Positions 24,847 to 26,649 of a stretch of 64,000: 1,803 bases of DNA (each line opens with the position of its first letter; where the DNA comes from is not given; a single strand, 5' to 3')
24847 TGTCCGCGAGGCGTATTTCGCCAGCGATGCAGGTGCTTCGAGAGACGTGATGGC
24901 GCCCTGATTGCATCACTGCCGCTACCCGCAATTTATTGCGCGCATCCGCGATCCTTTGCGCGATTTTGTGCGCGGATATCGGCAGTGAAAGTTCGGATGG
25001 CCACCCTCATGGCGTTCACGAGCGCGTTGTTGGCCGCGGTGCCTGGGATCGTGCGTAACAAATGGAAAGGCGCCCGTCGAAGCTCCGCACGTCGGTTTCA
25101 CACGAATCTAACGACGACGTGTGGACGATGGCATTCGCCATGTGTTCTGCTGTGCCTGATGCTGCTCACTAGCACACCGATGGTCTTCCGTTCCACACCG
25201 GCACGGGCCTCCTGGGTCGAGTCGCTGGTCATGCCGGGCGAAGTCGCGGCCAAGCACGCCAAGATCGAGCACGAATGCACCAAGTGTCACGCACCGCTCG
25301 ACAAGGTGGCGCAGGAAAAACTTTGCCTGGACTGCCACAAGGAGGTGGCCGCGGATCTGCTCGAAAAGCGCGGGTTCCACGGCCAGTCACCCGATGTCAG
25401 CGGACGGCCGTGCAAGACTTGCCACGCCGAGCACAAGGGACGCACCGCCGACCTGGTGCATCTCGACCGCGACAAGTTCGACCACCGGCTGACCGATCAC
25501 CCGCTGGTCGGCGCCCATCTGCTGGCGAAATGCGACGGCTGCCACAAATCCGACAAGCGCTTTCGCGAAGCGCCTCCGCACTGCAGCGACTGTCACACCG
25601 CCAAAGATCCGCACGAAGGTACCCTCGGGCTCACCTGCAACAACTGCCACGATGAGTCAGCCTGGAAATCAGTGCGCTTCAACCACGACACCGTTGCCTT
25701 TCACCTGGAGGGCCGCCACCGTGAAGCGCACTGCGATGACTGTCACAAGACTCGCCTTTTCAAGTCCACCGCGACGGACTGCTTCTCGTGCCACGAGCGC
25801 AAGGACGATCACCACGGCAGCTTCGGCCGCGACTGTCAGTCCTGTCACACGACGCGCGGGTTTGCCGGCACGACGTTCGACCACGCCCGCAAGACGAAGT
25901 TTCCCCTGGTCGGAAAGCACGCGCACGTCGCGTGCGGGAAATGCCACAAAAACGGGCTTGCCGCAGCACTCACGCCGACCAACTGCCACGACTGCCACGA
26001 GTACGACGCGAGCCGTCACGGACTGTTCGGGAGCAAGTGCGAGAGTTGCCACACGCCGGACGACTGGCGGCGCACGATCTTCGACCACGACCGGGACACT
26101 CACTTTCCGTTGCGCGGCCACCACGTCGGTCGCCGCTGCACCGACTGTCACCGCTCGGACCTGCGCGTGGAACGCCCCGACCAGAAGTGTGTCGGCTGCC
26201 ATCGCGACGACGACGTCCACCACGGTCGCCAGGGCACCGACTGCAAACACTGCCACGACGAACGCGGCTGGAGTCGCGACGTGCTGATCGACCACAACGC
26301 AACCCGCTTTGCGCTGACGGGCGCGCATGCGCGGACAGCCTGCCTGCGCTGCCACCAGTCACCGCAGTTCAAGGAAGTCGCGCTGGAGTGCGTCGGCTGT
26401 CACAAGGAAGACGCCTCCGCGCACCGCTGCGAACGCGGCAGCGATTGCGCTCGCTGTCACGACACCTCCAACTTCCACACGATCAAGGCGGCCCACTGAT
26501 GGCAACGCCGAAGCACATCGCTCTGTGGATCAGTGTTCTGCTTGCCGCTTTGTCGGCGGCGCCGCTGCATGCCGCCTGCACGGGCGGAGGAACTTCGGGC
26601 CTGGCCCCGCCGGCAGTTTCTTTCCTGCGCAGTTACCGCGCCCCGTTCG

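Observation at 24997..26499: Hexameric c7-type polymer cytochrome with 18 CxxCH motifs in six regular modules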

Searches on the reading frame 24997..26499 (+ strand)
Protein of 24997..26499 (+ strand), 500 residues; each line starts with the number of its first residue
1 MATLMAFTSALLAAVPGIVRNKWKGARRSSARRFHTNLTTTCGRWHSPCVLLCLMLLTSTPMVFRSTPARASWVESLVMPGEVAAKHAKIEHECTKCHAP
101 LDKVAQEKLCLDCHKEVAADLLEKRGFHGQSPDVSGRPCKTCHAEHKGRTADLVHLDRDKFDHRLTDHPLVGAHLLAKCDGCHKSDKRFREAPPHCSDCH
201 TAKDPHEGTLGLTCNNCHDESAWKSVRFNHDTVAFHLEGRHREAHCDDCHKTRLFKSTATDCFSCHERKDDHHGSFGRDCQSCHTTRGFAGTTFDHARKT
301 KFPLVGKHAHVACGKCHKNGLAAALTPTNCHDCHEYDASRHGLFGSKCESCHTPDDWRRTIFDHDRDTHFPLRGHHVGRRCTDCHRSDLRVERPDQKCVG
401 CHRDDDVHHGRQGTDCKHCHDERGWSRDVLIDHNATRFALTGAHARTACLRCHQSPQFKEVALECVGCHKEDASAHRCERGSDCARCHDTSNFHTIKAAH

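Call 4: search_protein_families(library=pfam, proteins=[window:24997-26499:+], max_evalue=0.01)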
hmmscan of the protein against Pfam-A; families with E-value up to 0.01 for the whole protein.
window:24997-26499:+ (500 aa): 3 families
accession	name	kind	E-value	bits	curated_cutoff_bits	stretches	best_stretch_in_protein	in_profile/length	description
PF14522.11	Cytochrome_C7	-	4.4e-18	65.3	24.8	4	270-335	6-67/67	Cytochrome c7 and related cytochrome c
PF14537.11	Cytochrom_c3_2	-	4.1e-10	40.4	25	1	87-149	2-70/79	Cytochrome c3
PF02085.21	Cytochrom_CIII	-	1.5e-05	25.7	22.9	1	85-150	23-89/101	Class III cytochrome C family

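Call 5: search_protein_families(library=ncbifam, proteins=[window:24997-26499:+], max_evalue=0.01)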
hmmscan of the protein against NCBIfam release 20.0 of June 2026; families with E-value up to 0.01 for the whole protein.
window:24997-26499:+ (500 aa): 0 families

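Call 7: search_solved_structures(query=window:24997-26499:+, max_evalue=1, show_alignments=4)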
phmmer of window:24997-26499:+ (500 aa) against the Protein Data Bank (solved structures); distinct sequences matched with E-value up to 1: 2.
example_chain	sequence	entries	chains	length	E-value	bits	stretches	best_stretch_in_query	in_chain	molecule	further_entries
6olj_C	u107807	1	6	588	0.44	12.2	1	443-491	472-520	Type IV pilus biogenesis ATPase PilB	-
5zfr_A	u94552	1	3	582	0.6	11.8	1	443-491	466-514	Type IV pilus biogenesis ATPase PilB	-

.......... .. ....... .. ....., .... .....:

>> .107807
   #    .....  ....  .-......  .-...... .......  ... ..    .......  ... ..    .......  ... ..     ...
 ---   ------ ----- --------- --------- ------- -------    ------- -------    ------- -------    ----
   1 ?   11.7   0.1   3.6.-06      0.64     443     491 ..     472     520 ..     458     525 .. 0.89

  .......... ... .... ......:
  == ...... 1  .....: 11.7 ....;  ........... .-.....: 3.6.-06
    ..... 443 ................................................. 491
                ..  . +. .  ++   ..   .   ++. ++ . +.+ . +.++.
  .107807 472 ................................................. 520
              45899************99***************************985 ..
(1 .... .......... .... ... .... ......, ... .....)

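Call 9: find_homologous_proteins(query=window:24997-26499:+, max_evalue=0.00001)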
Query window:24997-26499:+ (500 aa): 2241 proteins with E <= 0.00001 among 8000 candidates; the best 120 are listed.
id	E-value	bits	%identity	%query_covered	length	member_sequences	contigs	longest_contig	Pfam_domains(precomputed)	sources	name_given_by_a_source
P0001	0.0e+0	1054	100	89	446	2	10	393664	PF14537.12,PF02085.22,PF14522.12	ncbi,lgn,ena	-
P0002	2.7e-235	800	78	87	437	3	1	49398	PF14537.12,PF02085.22,PF14522.12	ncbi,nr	ncbi:MAG: cytochrome C [Deltaproteobacteria bacterium]|nr:cytochrome C [Deltaproteobacteria bacteriu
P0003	4.6e-226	770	74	89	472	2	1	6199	PF14537.12,PF02085.22,PF14522.12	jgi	-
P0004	2.7e-215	734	37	81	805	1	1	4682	PF14537.12,PF02085.22,PF14522.12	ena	-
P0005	3.9e-201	687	64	91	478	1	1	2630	PF14537.12,PF02085.22,PF14522.12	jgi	-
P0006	2.9e-198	678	41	89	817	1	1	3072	PF14537.12,PF02085.22,PF14522.12,PF22113.2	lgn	-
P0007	2.4e-193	662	65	89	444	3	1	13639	PF14537.12,PF02085.22,PF14522.12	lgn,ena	-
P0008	3.1e-193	661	43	84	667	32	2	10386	PF14537.12,PF02085.22,PF14522.12,PF22113.2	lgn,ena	-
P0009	1.1e-191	656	62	91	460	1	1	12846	PF14537.12,PF14522.12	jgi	jgi:hypothetical protein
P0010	1.3e-191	656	64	89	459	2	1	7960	PF14537.12,PF02085.22,PF14522.12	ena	-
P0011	7.8e-191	653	40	90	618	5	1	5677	PF14537.12,PF02085.22,PF14522.12,PF22113.2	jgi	jgi:hypothetical protein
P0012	1.7e-189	649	59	89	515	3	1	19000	PF14537.12,PF02085.22,PF14522.12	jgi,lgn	-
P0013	2.5e-189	648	63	91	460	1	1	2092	PF14537.12,PF02085.22,PF14522.12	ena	-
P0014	1.5e-188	646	38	84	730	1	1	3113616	PF14537.12,PF02085.22,PF14522.12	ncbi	ncbi:MAG: cytochrome c3 family protein [Anaerolineales bacterium]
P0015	1.2e-187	643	63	88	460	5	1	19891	PF14537.12,PF02085.22,PF14522.12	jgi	-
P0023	3.1e-179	615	60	89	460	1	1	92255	PF14537.12,PF02085.22,PF14522.12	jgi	jgi:hypothetical protein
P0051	1.2e-163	564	58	86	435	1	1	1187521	PF14537.12,PF02085.22,PF14522.12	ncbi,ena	-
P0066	7.4e-159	548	56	87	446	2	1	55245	PF14537.12,PF02085.22,PF14522.12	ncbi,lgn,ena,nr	ncbi:MAG TPA: cytochrome c3 family protein [Candidatus Binatia bacterium]|nr:cytochrome c3 family pr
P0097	1.5e-151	524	55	84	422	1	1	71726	PF09699.16,PF14537.12,PF02085.22,PF14522.12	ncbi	-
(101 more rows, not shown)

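Call 11: find_encoding_contigs(protein=P0001, flank=10000, max_places=3)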
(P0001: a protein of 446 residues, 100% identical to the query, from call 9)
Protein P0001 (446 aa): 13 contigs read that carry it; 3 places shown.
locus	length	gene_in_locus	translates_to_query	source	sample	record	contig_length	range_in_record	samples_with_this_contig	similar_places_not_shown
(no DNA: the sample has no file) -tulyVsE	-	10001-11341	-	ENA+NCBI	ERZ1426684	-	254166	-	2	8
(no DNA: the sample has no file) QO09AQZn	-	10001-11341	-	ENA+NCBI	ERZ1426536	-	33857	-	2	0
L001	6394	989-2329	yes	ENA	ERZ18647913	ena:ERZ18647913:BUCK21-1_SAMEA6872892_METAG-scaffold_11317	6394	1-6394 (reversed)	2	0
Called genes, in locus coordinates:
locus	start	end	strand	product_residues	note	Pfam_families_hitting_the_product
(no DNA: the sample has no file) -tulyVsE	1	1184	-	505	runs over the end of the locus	PF03958:Secretin_N, PF00263:Secretin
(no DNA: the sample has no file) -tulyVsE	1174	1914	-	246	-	-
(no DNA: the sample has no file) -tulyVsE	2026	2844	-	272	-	PF13622:4HBT_3, PF20789:4HBT_3C, PF02551:Acyl_CoA_thio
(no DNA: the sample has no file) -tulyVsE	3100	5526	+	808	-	PF17764:PriA_3primeBD, PF00270:DEAD, PF04851:ResIII, PF00271:Helicase_C (faint), PF18319:Zn_ribbon_PriA, PF18074:PriA_C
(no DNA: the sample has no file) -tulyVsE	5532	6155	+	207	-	PF01327:Pep_deformylase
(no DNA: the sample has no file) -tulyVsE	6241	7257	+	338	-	PF00551:Formyl_trans_N, PF02911:Formyl_trans_C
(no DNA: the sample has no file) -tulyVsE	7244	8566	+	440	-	PF01029:NusB, PF22458:RsmF-B_ferredox, PF01728:FtsJ (weak), PF01189:Methyltr_RsmB-F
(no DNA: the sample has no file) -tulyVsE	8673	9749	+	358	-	PF01292:Ni_hydr_CYTB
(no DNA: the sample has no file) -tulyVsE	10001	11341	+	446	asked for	PF02085:Cytochrom_CIII (faint), PF14522:Cytochrome_C7 (faint), PF14537:Cytochrom_c3_2 (faint)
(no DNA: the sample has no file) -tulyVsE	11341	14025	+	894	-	PF01436:NHL (faint), PF08450:SGL (faint), PF23981:DUF7305 (faint), PF17170:DUF5128 (weak), PF00526:Dicty_CTDC (weak)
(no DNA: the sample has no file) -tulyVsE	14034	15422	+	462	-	PF14537:Cytochrom_c3_2 (faint), PF09699:Paired_CXXCH_1 (faint)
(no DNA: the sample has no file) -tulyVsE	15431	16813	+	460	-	PF14537:Cytochrom_c3_2 (faint), PF09699:Paired_CXXCH_1 (weak), PF14522:Cytochrome_C7 (faint), PF22113:Mtrc-MtrF_II-IV_dom (weak)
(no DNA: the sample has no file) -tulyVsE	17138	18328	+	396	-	PF01731:Arylesterase (faint), PF03022:MRJP (faint), PF08450:SGL (weak), PF25021:TEN_NHL (faint), PF01436:NHL (faint), PF06739:SBBP (faint), PF17170:DUF5128 (weak)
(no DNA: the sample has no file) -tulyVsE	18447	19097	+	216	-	PF14537:Cytochrom_c3_2 (faint), PF14522:Cytochrome_C7 (faint), PF09699:Paired_CXXCH_1 (weak)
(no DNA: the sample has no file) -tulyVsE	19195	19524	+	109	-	PF14522:Cytochrome_C7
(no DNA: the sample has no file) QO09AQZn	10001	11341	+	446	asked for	PF02085:Cytochrom_CIII (faint), PF14522:Cytochrome_C7 (faint), PF14537:Cytochrom_c3_2 (faint)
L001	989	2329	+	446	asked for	PF02085:Cytochrom_CIII (faint), PF14522:Cytochrome_C7 (faint), PF14537:Cytochrom_c3_2 (faint)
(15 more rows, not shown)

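Call 24: predict_structure(alignment_id=A1)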
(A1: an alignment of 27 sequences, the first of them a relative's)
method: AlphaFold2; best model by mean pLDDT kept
length: 446 residues; sequences in the alignment: 27
mean_pLDDT: 40.3   pTM: 0.19
mean pLDDT of the five models: 40.3, 38.7, 36.8, 36.6, 35.2
residues with pLDDT >= 90: 0; 70-90: 2; 50-70: 54; < 50: 390
segments of 3 or more residues with pLDDT < 50: 1-47, 84-184, 195-207, 220-434, 436-441, 443-446
pLDDT, mean of each block of 10 residues (from residue 1): 43 31 29 40 47 59 65 53 43 29 34 36 36 38 45 42 36 41 48 47 47 53 42 33 34 42 38 37 35 36 32 34 38 34 40 42 37 36 35 38 40 41 40 47 41
secondary structure, 60 per line:
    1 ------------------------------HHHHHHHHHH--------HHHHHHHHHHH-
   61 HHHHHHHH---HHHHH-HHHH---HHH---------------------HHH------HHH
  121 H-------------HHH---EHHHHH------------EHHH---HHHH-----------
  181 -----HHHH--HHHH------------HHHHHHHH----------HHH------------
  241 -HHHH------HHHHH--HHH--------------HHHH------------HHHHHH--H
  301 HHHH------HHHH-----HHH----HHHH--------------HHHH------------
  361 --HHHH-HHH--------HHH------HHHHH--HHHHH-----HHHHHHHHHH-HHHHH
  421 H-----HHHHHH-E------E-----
elements in order: H31-40 H49-59 H61-68 H72-76 H78-81 H118-121 H142-146 H166-169 H186-189 H192-195 H208-215 H242-245 H252-256 H276-279 H292-297 H300-304 H311-314 H327-330 H345-348 H363-366 H388-392 H395-399 H405-414 H416-421 H427-432

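Call 32: find_encoding_contigs(protein=P0066, flank=8000, max_places=1)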
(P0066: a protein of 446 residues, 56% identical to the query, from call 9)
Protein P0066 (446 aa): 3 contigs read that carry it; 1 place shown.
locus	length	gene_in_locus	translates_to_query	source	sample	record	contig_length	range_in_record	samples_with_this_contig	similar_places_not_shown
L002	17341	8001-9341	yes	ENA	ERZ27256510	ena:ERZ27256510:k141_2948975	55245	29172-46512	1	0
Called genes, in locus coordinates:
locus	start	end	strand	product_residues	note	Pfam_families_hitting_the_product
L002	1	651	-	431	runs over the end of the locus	PF02746:MR_MLE_N, PF13378:MR_MLE_C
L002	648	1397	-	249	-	PF00106:adh_short, PF13561:adh_short_C2, PF23441:SDR, PF08659:KR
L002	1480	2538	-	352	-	PF13416:SBP_bac_8 (weak)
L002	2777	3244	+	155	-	PF04075:F420H2_quin_red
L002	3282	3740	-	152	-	-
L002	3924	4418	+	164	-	PF17830:STI1-HOP_DP (faint)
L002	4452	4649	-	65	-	PF02416:TatA_B_E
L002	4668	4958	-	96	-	-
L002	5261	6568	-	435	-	PF13183:Fer4_8 (faint), PF00037:Fer4 (weak), PF12797:Fer4_2 (weak), PF12837:Fer4_6 (weak), PF13237:Fer4_10, PF14697:Fer4_21 (weak), PF07992:Pyr_redox_2, PF13738:Pyr_redox_3, +7 more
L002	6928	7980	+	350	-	-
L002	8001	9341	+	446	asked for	PF02085:Cytochrom_CIII (weak), PF14537:Cytochrom_c3_2 (faint), PF14522:Cytochrome_C7 (weak)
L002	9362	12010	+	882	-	PF06739:SBBP (faint), PF08450:SGL (faint), PF17170:DUF5128 (faint), PF01436:NHL (weak), PF00526:Dicty_CTDC (weak)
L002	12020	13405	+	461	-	PF14537:Cytochrom_c3_2 (faint), PF09699:Paired_CXXCH_1 (faint)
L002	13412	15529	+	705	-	-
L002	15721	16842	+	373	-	PF01436:NHL (faint), PF08450:SGL (weak), PF10282:Lactonase (faint), PF25021:TEN_NHL (faint), PF06739:SBBP (faint), PF17170:DUF5128 (weak)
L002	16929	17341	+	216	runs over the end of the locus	PF14537:Cytochrom_c3_2 (faint), PF09699:Paired_CXXCH_1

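Call 33: find_encoding_contigs(protein=P0051, flank=8000, max_places=1)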
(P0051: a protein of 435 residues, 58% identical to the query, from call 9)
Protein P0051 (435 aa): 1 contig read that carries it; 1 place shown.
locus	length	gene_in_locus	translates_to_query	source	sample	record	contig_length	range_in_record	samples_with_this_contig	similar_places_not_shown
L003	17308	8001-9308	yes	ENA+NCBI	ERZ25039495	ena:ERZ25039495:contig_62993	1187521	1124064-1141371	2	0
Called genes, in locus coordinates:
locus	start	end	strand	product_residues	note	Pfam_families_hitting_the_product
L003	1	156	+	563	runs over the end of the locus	PF01266:DAO (weak), PF01494:FAD_binding_3, PF13450:NAD_binding_8 (faint), PF21274:Rng_hyd_C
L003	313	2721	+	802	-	PF25021:TEN_NHL (faint), PF01436:NHL (faint), PF06739:SBBP (faint), PF01731:Arylesterase (faint), PF08450:SGL (weak), PF17170:DUF5128 (faint), PF00526:Dicty_CTDC (weak)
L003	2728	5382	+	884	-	PF14522:Cytochrome_C7 (faint), PF14537:Cytochrom_c3_2 (faint), PF22113:Mtrc-MtrF_II-IV_dom (faint), PF09699:Paired_CXXCH_1 (weak)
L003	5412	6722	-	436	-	PF00037:Fer4 (faint), PF12797:Fer4_2 (faint), PF13237:Fer4_10, PF14697:Fer4_21, PF12838:Fer4_7 (weak), PF13187:Fer4_9 (weak), PF07992:Pyr_redox_2, PF13738:Pyr_redox_3, +8 more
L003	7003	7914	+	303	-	-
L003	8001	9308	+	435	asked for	PF02085:Cytochrom_CIII (faint), PF14537:Cytochrom_c3_2 (faint), PF14522:Cytochrome_C7 (weak)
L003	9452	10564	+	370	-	PF00058:Ldl_recept_b (faint), PF01731:Arylesterase (faint), PF08450:SGL, PF25021:TEN_NHL (faint), PF06739:SBBP (faint), PF01436:NHL (weak), PF17170:DUF5128 (weak)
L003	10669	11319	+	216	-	PF14537:Cytochrom_c3_2 (faint), PF14522:Cytochrome_C7 (faint), PF09699:Paired_CXXCH_1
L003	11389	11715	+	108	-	PF14522:Cytochrome_C7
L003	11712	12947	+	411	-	PF14522:Cytochrome_C7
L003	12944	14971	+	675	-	-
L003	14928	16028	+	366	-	PF17170:DUF5128 (faint), PF25021:TEN_NHL (faint), PF08450:SGL (faint), PF01436:NHL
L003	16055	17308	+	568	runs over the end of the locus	PF14522:Cytochrome_C7 (faint), PF14537:Cytochrom_c3_2 (faint), PF22678:Cytochrom_c_NrfB-like (faint), PF09699:Paired_CXXCH_1 (weak), PF22113:Mtrc-MtrF_II-IV_dom (weak)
